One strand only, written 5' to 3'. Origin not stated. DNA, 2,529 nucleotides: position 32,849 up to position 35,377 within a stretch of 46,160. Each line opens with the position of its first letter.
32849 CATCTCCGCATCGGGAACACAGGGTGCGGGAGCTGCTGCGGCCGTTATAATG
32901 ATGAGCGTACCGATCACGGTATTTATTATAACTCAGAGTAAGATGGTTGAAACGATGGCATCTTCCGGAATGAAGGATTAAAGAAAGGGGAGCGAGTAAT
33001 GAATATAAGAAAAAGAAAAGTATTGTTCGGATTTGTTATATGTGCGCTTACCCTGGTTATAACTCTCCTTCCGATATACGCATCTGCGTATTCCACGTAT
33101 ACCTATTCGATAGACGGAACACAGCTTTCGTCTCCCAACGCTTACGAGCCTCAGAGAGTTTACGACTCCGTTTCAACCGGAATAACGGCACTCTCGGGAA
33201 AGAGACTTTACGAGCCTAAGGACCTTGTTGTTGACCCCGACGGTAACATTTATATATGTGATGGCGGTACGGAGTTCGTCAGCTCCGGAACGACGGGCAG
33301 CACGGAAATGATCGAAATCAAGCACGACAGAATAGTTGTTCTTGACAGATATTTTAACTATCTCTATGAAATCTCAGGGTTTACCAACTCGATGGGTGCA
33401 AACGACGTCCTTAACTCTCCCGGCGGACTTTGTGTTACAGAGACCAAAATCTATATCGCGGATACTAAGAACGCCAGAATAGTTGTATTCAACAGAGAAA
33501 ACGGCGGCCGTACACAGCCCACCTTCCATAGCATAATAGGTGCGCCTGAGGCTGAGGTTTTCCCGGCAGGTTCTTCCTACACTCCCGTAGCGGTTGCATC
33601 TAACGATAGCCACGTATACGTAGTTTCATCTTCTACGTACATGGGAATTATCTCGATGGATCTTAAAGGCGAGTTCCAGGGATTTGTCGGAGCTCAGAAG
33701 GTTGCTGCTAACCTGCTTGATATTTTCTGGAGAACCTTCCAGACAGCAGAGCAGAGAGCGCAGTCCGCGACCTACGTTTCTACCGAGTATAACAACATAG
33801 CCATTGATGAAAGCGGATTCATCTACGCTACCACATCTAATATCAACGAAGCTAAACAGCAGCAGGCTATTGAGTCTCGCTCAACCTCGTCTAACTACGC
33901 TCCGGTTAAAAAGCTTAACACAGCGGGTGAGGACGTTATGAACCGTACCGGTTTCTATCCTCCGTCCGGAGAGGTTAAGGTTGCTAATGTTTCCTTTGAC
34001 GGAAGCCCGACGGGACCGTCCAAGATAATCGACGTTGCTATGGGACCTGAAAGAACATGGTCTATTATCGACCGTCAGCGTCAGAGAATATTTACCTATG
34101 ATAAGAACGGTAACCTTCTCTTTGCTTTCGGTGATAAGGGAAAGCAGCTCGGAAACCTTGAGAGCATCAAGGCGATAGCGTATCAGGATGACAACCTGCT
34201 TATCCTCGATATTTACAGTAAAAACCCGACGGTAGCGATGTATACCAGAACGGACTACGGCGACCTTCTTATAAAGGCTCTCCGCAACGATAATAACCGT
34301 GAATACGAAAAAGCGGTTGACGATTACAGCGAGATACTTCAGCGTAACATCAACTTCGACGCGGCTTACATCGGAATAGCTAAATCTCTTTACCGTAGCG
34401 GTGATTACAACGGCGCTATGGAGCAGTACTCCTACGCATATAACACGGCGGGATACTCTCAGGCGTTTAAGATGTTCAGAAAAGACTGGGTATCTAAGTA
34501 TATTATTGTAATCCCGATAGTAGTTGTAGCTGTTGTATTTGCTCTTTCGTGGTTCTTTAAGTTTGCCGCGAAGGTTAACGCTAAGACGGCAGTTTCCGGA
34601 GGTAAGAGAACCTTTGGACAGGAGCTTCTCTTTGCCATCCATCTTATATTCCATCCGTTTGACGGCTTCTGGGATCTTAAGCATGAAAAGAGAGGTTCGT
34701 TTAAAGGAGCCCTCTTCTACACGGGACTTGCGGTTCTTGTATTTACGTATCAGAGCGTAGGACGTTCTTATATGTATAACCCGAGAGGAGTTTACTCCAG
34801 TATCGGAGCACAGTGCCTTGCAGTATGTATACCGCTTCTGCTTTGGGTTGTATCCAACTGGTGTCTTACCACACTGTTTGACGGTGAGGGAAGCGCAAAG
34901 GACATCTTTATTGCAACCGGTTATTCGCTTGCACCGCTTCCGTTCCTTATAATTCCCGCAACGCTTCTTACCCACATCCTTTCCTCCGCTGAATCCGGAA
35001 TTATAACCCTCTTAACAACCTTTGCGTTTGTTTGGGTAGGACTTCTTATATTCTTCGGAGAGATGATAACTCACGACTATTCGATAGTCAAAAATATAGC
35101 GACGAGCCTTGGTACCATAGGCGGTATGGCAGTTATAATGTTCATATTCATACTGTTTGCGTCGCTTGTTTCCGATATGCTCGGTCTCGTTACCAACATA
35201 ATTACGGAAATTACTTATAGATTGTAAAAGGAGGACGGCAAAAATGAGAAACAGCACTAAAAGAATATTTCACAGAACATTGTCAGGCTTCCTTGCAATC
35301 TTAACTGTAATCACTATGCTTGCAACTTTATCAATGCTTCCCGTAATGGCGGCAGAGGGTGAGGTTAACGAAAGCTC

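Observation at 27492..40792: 13-kb operon without an ATPase or regulator, joining two ABC permease pairs to three giant extracytoplasmic proteins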

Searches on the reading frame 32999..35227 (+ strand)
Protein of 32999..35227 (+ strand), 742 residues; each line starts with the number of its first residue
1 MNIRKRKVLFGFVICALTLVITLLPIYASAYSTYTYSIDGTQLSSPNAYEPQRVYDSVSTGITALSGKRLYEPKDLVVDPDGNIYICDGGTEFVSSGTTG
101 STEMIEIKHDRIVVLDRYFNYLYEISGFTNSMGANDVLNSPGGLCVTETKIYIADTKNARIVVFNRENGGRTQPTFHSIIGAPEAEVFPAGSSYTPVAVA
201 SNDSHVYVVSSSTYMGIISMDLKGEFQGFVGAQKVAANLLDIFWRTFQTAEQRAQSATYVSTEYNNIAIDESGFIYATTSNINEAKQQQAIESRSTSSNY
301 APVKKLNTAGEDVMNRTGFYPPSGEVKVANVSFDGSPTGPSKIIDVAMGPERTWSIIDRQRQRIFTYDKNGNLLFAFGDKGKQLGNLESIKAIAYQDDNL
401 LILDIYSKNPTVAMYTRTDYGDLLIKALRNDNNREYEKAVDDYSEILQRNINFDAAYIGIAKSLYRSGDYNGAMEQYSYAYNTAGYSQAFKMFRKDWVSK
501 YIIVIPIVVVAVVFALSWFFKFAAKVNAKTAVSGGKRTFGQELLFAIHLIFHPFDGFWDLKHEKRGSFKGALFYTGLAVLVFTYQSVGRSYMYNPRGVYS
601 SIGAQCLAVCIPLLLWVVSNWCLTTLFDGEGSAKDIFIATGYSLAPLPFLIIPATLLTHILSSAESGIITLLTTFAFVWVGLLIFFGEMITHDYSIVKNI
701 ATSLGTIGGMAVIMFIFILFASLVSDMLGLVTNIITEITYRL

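Call 3: search_protein_families(library=pfam, proteins=[window:32999-35227:+], max_evalue=0.01)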
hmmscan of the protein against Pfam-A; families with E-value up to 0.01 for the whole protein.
window:32999-35227:+ (742 aa): 6 families
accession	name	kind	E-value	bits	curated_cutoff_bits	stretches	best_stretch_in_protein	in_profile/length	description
PF04893.22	Yip1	-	4e-12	46.8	28.6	1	548-715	2-170/173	Yip1 domain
PF01436.27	NHL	-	3.9e-09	36.5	20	2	138-164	1-28/28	NHL repeat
PF06739.17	SBBP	-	2.6e-06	27.7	20.5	0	258-278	9-29/38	Beta-propeller repeat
PF08450.18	SGL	-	0.00097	19.2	26.3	0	67-171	81-168/246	SMP-30/Gluconolactonase/LRE-like region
PF18160.6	SLATT_5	-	0.0043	16.9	29.5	1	428-514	115-187/192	SMODS and SLOG-associating 2TM effector domain family 5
PF07719.23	TPR_2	-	0.0077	16.7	27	0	456-480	3-27/34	Tetratricopeptide repeat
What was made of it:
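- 32999..35227 (+): Membrane protein (742 aa): signal sequence, extracytoplasmic NHL beta-propeller, TPR-like linker and a C-terminal multi-pass Yip1 domain. Pfam Yip1 46.8 bits, NHL 36.5 bits, TPR_2 weak (call 3).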

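Call 5: search_protein_families(library=ncbifam, proteins=[window:32999-35227:+], max_evalue=0.01)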
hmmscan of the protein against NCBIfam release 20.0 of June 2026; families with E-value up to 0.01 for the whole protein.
window:32999-35227:+ (742 aa): 2 families
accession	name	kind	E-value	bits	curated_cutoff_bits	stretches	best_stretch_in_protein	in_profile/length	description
NF035926.1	scyF_NHL_VPEP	equivalog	9.6e-09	34.8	350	0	109-167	220-276/376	scytonemin biosynthesis PEP-CTERM protein ScyF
NF047780.1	LIC12708_fam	subfamily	0.00093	18.2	150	0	184-418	45-213/391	LIC_12708 family protein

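Call 70: search_solved_structures(query=window:32999-35224:+, max_evalue=0.01)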
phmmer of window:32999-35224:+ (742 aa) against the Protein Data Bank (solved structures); distinct sequences matched with E-value up to 0.01: 10.
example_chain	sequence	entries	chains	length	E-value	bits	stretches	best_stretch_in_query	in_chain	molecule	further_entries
1rwi_B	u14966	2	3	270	7.7e-06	27.8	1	57-176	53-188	Serine/threonine-protein kinase pknD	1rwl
6d69_A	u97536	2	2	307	2.8e-05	25.9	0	345-397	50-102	NHL Repeat Region of D. melanogaster Thin | Thin, isoform D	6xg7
6fpt_A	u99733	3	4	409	5.4e-05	25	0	346-409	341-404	E3 ubiquitin-protein ligase TRIM71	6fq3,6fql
8j72_A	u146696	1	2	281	6.3e-05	24.7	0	345-409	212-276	E3 ubiquitin-protein ligase TRIM71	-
7qrx_A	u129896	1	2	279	0.00017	23.3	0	346-409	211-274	E3 ubiquitin-protein ligase TRIM71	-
9jur_A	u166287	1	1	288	0.0002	23.1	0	346-409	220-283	E3 ubiquitin-protein ligase TRIM71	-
6g7w_A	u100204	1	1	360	0.00038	22.2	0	127-167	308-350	NHL repeat-containing protein 2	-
6gc1_A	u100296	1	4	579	0.0017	20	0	127-167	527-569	NHL repeat-containing protein 2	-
7qrw_A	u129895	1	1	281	0.002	19.8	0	354-417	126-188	Isoform 4 of Tripartite motif-containing protein 3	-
8pkr_A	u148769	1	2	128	0.0071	18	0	138-194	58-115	non-specific serine/threonine protein kinase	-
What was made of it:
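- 32999..35227 (+): The propeller resembles the PknD sensor domain (call 70).
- On NHL-repeat beta-propeller: PDB sequence hits include the PknD sensor propeller and TRIM71 NHL domains (call 70).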

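Call 89: list_cluster_members(proteins=[P0001, window:32999-35224:+, window:27707-31033:+])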
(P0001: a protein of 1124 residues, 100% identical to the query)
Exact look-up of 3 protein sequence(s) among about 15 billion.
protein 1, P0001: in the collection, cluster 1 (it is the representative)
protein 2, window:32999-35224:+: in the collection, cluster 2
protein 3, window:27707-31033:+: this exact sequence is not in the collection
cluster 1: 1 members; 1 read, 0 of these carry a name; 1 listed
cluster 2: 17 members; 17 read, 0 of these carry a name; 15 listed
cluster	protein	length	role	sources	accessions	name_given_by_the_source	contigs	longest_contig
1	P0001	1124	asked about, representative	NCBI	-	-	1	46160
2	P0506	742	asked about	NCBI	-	-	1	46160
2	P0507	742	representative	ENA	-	-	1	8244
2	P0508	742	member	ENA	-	-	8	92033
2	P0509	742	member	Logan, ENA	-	-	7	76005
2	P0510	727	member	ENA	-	-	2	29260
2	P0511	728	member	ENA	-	-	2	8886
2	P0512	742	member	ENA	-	-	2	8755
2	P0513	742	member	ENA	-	-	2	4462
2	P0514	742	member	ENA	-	-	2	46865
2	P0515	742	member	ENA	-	-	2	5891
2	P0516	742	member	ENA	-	-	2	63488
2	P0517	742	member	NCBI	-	-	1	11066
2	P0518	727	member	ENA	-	-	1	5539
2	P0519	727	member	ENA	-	-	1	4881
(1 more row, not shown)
